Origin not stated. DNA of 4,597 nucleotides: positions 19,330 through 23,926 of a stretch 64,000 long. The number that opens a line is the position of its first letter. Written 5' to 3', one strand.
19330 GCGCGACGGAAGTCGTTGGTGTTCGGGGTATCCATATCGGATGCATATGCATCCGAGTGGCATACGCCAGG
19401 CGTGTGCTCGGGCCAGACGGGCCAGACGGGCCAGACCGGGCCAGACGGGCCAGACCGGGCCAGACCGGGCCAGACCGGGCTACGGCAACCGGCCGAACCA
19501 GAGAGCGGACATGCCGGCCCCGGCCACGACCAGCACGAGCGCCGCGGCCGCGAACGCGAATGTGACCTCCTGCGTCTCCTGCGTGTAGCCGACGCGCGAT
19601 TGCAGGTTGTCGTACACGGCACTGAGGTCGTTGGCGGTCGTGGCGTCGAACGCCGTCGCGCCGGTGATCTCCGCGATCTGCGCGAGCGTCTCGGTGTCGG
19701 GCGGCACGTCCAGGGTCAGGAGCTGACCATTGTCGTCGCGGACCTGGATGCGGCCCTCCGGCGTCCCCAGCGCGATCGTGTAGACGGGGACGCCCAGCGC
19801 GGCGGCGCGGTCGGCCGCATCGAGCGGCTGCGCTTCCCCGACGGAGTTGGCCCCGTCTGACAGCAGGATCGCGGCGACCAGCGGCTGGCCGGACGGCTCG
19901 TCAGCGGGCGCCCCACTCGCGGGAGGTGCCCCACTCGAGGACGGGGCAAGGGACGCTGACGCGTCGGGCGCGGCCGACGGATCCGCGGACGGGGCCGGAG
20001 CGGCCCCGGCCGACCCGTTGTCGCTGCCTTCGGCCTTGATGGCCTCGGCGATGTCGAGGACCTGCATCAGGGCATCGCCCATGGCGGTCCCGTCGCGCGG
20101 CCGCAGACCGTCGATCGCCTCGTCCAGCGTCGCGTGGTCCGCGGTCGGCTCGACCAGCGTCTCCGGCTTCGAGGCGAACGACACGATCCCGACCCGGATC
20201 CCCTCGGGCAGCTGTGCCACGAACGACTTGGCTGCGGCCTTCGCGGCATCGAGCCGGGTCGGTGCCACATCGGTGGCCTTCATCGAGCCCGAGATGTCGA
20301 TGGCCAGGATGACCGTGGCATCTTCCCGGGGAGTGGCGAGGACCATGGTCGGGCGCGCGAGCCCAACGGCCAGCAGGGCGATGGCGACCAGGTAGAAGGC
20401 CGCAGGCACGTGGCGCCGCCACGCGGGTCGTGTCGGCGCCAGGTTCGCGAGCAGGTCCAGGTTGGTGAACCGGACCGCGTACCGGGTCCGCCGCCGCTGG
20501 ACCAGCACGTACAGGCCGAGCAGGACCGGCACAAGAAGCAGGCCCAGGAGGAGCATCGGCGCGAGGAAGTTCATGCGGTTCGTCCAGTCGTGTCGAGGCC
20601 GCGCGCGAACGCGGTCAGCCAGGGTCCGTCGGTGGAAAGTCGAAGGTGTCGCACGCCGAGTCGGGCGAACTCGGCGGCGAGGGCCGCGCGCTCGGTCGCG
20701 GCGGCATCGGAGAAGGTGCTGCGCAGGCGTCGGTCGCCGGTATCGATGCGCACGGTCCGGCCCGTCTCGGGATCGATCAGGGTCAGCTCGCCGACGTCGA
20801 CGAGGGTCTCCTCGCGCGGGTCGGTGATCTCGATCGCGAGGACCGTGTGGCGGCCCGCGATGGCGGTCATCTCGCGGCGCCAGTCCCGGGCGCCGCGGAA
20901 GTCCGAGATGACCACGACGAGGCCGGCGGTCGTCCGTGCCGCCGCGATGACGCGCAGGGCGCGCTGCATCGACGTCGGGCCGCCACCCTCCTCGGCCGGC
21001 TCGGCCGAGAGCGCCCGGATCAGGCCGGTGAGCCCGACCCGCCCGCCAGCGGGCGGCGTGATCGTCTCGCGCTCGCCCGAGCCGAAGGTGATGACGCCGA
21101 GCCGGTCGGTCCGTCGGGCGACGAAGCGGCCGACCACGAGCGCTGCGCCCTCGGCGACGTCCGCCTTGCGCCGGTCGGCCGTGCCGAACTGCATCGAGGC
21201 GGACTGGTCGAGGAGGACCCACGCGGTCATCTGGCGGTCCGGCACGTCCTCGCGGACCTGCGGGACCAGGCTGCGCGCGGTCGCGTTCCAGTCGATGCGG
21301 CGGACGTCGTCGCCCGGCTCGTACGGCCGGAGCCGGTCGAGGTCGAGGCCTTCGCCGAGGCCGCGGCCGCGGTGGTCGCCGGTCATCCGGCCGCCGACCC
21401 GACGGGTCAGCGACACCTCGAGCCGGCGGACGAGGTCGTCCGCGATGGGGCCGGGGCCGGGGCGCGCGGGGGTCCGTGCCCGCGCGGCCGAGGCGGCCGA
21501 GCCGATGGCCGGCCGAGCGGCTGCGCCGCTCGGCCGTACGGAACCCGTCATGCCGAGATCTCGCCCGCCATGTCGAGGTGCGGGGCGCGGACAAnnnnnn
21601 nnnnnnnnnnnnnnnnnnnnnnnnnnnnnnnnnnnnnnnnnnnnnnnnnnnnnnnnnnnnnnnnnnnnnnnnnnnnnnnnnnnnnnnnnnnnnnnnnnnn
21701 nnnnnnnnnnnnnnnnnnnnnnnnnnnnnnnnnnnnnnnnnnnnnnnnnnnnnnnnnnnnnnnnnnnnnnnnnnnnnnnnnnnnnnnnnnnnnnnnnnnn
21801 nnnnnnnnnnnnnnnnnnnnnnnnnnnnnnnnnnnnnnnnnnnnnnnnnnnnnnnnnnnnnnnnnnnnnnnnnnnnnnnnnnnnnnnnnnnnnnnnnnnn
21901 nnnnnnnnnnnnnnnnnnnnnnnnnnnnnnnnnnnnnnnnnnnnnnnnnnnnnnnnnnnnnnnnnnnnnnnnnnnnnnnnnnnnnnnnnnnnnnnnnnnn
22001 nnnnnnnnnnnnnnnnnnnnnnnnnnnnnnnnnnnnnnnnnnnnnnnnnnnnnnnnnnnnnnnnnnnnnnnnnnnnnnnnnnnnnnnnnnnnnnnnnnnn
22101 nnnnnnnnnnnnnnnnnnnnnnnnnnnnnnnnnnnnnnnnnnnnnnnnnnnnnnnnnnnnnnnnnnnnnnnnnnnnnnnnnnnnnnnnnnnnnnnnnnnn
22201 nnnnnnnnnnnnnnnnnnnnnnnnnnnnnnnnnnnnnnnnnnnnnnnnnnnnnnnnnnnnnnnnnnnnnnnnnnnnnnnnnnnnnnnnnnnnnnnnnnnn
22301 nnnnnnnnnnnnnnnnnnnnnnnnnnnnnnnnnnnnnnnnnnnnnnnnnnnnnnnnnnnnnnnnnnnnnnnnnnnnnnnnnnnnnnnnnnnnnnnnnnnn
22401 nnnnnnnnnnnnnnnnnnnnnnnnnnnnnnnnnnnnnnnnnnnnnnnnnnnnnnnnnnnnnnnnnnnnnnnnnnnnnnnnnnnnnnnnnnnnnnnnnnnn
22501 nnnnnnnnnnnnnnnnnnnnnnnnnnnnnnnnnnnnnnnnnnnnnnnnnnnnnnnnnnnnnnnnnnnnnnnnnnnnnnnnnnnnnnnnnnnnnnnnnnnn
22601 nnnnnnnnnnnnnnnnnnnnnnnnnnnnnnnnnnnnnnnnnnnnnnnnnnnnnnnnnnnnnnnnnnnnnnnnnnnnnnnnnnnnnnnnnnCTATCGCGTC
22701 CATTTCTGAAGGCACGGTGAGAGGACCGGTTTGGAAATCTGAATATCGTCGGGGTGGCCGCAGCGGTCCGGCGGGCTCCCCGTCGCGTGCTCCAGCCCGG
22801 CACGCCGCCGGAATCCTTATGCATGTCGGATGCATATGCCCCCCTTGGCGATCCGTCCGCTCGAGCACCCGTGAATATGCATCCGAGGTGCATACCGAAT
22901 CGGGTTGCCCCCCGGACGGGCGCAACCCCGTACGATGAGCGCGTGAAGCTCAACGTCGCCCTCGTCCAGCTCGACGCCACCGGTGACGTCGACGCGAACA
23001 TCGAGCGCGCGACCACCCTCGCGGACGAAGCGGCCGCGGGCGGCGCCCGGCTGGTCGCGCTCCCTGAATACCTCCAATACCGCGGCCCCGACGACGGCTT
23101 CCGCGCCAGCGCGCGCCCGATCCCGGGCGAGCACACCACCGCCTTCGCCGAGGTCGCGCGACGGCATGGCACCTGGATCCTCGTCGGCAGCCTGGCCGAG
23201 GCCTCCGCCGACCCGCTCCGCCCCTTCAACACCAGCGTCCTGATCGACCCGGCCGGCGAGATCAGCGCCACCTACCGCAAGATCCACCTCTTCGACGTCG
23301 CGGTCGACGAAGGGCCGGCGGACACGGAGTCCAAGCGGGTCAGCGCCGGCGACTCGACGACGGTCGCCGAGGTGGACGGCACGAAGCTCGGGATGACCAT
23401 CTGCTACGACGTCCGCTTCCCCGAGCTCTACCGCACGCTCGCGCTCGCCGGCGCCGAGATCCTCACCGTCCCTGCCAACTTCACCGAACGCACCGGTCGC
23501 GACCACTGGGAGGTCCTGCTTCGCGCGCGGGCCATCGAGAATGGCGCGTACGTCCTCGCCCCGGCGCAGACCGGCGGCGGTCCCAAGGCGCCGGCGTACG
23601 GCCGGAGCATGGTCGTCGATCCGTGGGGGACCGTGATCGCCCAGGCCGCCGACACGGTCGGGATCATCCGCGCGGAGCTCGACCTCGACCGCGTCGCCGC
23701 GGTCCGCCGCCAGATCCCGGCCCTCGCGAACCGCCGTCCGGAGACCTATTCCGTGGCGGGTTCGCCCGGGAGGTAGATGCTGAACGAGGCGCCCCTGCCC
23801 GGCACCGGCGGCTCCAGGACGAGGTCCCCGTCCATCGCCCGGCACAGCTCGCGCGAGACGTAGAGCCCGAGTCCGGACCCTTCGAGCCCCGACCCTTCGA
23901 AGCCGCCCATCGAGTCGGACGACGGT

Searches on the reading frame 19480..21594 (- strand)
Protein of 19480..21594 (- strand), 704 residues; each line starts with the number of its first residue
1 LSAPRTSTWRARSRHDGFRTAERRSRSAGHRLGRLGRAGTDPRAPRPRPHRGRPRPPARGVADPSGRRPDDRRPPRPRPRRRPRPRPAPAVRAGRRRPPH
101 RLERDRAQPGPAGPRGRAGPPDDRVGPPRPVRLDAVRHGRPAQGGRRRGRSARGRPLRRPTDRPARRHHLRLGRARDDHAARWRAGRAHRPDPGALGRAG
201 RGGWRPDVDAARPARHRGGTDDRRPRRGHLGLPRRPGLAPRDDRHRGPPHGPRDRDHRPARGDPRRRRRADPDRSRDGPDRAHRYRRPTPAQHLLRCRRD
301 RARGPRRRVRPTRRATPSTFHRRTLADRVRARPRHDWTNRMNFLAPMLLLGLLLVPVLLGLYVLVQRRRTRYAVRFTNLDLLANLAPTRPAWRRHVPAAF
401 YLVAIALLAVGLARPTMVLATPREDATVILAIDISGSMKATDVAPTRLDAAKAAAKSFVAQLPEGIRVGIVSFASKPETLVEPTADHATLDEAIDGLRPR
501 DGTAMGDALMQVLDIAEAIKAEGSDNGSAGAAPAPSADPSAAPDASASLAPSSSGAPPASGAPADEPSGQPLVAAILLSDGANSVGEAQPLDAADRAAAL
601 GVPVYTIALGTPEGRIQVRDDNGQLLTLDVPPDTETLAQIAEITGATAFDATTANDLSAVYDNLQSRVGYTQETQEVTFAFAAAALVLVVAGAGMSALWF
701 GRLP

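Call 10: search_protein_families(library=pfam, proteins=[window:19480-21594:-])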
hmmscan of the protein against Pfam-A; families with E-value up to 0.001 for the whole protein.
window:19480-21594:- (704 aa): 4 families
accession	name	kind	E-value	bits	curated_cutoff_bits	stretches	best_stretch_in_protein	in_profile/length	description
PF13519.12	VWA_2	-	5.4e-20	72.4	27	1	428-517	1-90/107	von Willebrand factor type A domain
PF00092.34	VWA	-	3.3e-12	47.4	23.8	1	428-514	2-90/174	von Willebrand factor type A domain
PF07584.16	BatA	-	6.5e-10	39.7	25.9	1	341-415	1-77/77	Aerotolerance regulator N-terminal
PF13768.12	VWA_3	-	0.00044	20.8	27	1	427-514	2-89/155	von Willebrand factor type A domain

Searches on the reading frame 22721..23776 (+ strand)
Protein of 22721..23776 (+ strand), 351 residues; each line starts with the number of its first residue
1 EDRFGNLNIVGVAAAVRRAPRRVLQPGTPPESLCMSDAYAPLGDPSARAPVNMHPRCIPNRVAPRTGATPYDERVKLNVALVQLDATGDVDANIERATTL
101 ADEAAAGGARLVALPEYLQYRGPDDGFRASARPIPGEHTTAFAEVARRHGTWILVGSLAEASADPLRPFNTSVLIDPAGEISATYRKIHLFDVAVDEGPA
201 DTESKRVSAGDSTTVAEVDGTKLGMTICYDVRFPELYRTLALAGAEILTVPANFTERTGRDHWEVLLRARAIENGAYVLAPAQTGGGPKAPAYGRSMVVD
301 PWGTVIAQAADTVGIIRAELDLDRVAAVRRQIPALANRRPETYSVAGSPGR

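Call 10: search_protein_families(library=pfam, proteins=[window:22721-23776:+])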
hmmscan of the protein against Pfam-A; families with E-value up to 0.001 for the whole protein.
window:22721-23776:+ (351 aa): 1 family
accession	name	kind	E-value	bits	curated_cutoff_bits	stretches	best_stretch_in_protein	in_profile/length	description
PF00795.27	CN_hydrolase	-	3.7e-63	213.7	23.2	1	79-330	2-256/256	Carbon-nitrogen hydrolase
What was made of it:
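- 22902..22929 (.): Copy B, GC hairpin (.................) in the remnant of the right-arm spacer. It is followed by a -10-like TACGAT (22931-22936) and the GTG start of the CN-hydrolase gene (22943). Pfam CN_hydrolase in call 10.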
